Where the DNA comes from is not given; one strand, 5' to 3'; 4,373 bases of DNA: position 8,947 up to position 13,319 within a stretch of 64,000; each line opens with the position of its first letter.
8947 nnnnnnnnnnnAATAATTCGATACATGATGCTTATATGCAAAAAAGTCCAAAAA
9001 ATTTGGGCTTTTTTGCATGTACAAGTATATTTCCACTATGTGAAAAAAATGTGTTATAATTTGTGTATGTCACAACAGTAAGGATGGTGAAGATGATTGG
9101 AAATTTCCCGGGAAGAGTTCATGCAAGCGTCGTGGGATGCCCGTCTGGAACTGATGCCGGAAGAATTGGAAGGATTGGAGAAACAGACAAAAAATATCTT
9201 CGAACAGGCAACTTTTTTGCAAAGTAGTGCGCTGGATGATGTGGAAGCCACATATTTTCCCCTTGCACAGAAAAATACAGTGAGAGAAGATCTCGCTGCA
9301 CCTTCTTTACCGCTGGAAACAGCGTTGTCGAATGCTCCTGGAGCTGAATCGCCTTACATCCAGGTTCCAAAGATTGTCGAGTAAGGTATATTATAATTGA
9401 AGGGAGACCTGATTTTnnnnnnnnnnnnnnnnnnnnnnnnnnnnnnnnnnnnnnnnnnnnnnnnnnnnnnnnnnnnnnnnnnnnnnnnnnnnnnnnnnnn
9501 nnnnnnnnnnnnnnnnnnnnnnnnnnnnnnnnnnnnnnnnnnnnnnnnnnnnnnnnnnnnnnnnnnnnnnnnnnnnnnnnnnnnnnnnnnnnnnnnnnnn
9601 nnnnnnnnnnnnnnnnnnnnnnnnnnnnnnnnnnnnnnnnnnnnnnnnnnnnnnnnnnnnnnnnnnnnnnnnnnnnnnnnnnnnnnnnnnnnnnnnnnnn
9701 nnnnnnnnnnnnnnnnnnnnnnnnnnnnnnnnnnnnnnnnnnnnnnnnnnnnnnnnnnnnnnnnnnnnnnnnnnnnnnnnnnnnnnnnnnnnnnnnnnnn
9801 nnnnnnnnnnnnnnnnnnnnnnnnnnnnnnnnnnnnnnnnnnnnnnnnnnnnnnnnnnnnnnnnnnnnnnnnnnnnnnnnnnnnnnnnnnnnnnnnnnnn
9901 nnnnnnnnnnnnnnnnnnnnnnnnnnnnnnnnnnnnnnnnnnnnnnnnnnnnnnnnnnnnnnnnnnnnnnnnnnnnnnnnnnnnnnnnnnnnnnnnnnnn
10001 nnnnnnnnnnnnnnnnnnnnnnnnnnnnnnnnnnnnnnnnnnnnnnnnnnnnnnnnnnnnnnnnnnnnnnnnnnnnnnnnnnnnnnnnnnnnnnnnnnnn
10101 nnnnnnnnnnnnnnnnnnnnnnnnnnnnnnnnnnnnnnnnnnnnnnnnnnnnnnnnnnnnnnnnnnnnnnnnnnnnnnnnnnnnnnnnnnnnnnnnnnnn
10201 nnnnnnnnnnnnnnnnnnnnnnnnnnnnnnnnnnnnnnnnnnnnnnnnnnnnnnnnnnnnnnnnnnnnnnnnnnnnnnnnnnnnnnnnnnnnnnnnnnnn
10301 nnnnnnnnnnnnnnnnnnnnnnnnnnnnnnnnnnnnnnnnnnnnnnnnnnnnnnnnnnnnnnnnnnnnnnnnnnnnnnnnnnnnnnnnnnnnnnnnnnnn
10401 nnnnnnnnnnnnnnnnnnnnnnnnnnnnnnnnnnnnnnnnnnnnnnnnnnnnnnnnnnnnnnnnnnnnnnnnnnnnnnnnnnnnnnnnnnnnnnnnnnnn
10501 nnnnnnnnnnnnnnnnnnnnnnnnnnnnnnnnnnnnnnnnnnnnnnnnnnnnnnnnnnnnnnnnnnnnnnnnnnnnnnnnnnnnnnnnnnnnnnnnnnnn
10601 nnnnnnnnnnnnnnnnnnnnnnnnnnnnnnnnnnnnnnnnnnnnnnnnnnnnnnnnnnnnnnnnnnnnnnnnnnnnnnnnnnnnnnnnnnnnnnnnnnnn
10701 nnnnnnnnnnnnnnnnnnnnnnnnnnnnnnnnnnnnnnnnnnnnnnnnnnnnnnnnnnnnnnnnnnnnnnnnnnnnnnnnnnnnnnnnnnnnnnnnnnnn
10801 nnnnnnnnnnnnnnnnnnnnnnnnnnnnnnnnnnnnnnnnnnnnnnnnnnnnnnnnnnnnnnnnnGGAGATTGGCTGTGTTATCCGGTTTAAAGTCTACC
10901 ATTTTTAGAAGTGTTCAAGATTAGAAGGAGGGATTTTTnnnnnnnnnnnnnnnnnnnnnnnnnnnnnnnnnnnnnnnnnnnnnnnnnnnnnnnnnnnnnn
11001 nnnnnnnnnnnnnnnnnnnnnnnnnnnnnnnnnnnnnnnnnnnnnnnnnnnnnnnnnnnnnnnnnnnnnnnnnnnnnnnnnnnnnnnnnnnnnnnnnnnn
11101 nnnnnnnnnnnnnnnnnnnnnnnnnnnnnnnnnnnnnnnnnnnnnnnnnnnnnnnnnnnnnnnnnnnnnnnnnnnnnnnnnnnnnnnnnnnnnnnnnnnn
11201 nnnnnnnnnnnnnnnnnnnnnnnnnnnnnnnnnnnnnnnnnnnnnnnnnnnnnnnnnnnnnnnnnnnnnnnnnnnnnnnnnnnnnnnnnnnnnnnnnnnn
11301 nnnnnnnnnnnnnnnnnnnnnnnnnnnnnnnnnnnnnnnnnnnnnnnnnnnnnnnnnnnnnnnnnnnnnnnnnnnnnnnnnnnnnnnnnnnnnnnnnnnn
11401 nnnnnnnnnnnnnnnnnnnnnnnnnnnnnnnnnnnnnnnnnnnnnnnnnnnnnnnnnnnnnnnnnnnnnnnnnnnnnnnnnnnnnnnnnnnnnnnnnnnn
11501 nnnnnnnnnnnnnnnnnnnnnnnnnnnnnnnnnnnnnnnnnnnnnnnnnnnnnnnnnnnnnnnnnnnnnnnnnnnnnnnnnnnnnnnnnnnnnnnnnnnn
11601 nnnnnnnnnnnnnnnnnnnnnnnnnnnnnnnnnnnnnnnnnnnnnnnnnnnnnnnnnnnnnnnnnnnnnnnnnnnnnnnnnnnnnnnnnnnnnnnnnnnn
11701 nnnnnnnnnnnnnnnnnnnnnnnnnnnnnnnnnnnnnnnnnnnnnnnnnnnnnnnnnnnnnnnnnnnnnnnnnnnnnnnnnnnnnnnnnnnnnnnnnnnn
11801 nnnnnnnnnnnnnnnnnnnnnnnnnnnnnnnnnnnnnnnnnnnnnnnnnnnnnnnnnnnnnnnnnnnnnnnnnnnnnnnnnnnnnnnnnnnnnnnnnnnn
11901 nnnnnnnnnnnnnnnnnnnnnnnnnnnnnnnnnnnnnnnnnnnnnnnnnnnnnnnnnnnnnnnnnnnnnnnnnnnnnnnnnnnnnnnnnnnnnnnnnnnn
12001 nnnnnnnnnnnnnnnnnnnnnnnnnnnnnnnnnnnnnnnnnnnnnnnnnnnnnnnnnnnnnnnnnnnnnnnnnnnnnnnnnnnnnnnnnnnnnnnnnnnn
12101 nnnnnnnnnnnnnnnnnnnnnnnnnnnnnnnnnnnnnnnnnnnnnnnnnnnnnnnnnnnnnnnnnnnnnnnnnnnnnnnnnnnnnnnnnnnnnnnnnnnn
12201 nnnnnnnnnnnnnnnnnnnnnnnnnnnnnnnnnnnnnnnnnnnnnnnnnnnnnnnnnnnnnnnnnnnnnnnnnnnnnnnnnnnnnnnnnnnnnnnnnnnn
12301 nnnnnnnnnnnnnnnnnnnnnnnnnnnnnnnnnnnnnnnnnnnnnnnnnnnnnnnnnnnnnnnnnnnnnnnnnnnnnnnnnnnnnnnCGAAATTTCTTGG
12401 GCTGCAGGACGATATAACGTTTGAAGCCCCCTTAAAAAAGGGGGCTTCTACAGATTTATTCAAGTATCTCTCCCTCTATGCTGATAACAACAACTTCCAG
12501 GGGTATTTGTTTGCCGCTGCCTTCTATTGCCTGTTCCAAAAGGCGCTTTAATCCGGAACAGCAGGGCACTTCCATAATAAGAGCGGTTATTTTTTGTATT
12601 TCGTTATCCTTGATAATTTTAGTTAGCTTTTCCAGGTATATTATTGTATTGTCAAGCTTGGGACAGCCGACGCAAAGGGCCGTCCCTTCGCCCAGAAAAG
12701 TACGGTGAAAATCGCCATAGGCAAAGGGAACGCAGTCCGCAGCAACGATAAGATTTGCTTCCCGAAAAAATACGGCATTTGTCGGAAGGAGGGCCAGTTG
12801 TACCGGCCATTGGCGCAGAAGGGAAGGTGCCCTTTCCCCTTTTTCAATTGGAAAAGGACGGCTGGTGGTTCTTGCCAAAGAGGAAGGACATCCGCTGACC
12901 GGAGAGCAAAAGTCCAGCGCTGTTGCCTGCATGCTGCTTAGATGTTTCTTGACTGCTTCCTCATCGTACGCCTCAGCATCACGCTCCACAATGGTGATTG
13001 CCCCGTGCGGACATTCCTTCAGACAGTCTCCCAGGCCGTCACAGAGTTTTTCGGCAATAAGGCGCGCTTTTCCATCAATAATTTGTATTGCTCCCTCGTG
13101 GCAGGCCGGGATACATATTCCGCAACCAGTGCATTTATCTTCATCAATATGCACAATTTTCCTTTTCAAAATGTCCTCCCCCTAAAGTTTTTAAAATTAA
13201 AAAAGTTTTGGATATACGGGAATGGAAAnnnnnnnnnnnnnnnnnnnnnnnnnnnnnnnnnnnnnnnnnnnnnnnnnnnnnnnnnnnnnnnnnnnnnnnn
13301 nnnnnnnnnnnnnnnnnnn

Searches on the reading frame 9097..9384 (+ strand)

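Call 66: search_protein_families(library=pfam, proteins=[window:9097-9384:+], max_evalue=0.00001)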
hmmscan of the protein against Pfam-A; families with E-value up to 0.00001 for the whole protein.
window:9097-9384:+ (95 aa): 1 family
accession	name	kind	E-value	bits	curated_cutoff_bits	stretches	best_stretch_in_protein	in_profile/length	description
PF02686.20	GatC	-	8.3e-10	39.2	23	1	21-90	3-66/66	Glu-tRNAGln amidotransferase C subunit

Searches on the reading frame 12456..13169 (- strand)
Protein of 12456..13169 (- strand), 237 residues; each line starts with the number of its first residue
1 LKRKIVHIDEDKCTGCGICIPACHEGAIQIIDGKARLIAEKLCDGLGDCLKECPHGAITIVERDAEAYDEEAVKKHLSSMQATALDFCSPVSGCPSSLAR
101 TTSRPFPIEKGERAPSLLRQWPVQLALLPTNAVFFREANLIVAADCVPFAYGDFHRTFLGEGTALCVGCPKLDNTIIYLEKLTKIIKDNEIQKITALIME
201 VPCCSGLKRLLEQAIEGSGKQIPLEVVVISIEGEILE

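Call 3: search_protein_families(library=pfam, proteins=[window:12456-13169:-], max_evalue=0.1)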
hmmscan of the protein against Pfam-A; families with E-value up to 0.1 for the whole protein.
window:12456-13169:- (237 aa): 12 families
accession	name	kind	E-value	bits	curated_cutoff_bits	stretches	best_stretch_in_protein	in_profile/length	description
PF12837.12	Fer4_6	-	1.5e-10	41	25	2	5-28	1-24/24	4Fe-4S binding domain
PF00037.32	Fer4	-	3.3e-10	39.8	21.1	2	7-28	2-23/24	4Fe-4S binding domain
PF12838.12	Fer4_7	-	1.1e-07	32.6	27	2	3-27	28-52/52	4Fe-4S dicluster domain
PF14697.11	Fer4_21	-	5.1e-07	30.2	35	1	7-59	2-58/59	4Fe-4S dicluster domain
PF13187.11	Fer4_9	-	5.8e-07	29.9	27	1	12-58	1-52/52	4Fe-4S dicluster domain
PF13237.11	Fer4_10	-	2e-06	28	25.5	1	6-54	2-53/53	4Fe-4S dicluster domain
PF12797.12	Fer4_2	-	6.8e-06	26.2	24.5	1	5-24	2-21/22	4Fe-4S binding domain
PF25160.1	LdpA_Fe-S-bd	-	0.00012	22.2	27.6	2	8-30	23-45/49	LdpA Fe-S cluster-binding domain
PF13484.11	Fer4_16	-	0.0011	20.1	30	0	47-69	6-28/66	4Fe-4S double cluster binding domain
PF13459.11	Fer4_15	-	0.002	19.3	22.4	1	6-60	1-43/66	4Fe-4S single cluster domain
PF12800.12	Fer4_4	-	0.0035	18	24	1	11-26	2-17/17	4Fe-4S binding domain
PF17179.9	Fer4_22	-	0.076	14.3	27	0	7-25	75-93/95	4Fe-4S dicluster domain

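Call 4: search_protein_families(library=ncbifam, proteins=[window:12456-13169:-], max_evalue=0.1)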
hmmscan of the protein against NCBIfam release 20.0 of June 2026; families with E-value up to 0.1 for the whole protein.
window:12456-13169:- (237 aa): 73 families (the best 25 are shown)
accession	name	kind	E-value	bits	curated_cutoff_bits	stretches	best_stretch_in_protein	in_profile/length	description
NF005503.0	PRK07118.1-2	equivalog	2.1e-10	40.3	252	2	2-38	158-194/292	RnfABCDGE type electron transport complex subunit B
NF040770.1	hetero_SS_HdrA2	exception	1.2e-09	36.9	1100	1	7-65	573-630/777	CoB-CoM heterodisulfide reductase HdrA2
TIGR02700.1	flavo_MJ0208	hypoth_equivalog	5.4e-09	35.7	251.35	1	7-59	144-195/234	dihydromethanopterin reductase (acceptor)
NF043069.1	T4HPD_activ_SAM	equivalog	6.1e-09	35.7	425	1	6-67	46-106/299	trans-4-hydroxy-L-proline dehydratase activase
TIGR02179.1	PorD_KorD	subfamily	1e-08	35.1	60.05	1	8-62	22-76/78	2-oxoacid:acceptor oxidoreductase, delta subunit, pyruvate/2-ketoisovalerate family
TIGR01944.1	rnfB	subfamily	1.5e-08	34.5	68.7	1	2-73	104-175/190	RnfABCDGE type electron transport complex subunit B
NF009945.0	PRK13409.1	equivalog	1.6e-08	33.7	469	2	36-75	44-82/592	ribosome biogenesis/translation initiation ATPase RLI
NF038196.1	ferrodoxin_EFR1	subfamily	2.9e-08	34.1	75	1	4-62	178-233/242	EFR1 family ferrodoxin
NF040864.1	HgcB_ferredoxin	equivalog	4.2e-08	32.9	99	1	7-60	10-63/93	mercury methylation ferredoxin HgcB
NF007202.0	PRK09623.1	equivalog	9.8e-08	32.3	166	1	7-62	47-102/105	3-methyl-2-oxobutanoate dehydrogenase subunit delta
NF005506.0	PRK07118.1-5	equivalog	1.9e-07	30.8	388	2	4-35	163-194/279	Fe-S cluster domain-containing protein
NF003475.0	PRK05113.1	equivalog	2.1e-07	31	203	1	3-65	105-167/190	electron transport complex subunit RsxB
NF040684.1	PorD_Arch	equivalog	2.6e-07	30.6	120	1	8-61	29-82/85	pyruvate synthase subunit PorD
NF005415.0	PRK06991.1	equivalog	5.2e-07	29.6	281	1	3-66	77-140/284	electron transport complex subunit RsxB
NF045766.1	PhenlGlyoxDHPadI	equivalog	5.2e-07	28.8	700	1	4-77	79-151/443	NADH-dependent phenylglyoxylate dehydrogenase subunit beta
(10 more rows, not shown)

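Call 77: search_solved_structures(query=window:12456-13169:-, max_evalue=0.01)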
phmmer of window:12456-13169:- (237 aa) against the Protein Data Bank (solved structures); distinct sequences matched with E-value up to 0.01: 49.
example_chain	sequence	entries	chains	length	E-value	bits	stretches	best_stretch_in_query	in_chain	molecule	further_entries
9sw6_G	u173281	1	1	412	4.6e-12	49.3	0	12-60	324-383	Polyferredoxin protein MvhB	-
7np8_A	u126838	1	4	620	6.8e-09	38.9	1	7-63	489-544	Coenzyme F420-dependent sulfite reductase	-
8c0z_C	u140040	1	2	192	8.2e-09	38.6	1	8-64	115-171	Iron-sulfur cluster-binding protein potential subunit of aldehyde oxidoreductase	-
7bkb_K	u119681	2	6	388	2.4e-08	37.1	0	6-37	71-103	Formylmethanofuran dehydrogenase, subunit F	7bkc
8rvu_a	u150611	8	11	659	9.7e-08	35.1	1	7-58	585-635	H(2):CoB-CoM heterodisulfide,ferredoxin reductase subunit A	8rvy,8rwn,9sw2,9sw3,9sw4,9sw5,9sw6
8rvv_A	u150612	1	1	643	1.2e-07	34.9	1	7-58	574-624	H(2):CoB-CoM heterodisulfide,ferredoxin reductase subunit A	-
5odc_A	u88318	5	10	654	7.8e-07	32.2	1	5-58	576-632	Heterodisulfide reductase, subunit A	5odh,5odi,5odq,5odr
7npa_A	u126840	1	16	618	1.4e-06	31.3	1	7-62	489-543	Coenzyme F420-dependent sulfite reductase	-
9mqx_E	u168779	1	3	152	1.3e-05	28.2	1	3-68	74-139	Fe-S-cluster-containing hydrogenase subunit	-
8a8o_C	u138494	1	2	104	2.4e-05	27.3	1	6-60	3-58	Beta-subunit of the PAPS reductase from Methanothermococcus thermolithotrophicus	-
9r51_C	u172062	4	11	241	3.6e-05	26.7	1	8-55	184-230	F420-reducing [NiFe]-hydrogenase from Methanothermococcus thermolithotrophicus subunit gam | F420-reducing [NiFe]-hydrogenase from Methanothermococcus thermolit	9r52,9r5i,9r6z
9sfi_A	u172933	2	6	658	6.8e-05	25.8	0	3-24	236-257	CoB--CoM heterodisulfide reductase iron-sulfur subunit A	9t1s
9tn7_A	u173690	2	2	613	9.6e-05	25.3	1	10-63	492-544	Coenzyme F420 hydrogenase/dehydrogenase beta subunit domain protein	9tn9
8ahx_B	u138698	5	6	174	0.00014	24.8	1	6-64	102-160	Ion-translocating oxidoreductase complex subunit B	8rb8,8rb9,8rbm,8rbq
4z3w_E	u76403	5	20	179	0.00016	24.6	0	8-75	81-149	Iron-sulfur cluster-binding oxidoreductase, putative benzoyl-CoA reductase electron transf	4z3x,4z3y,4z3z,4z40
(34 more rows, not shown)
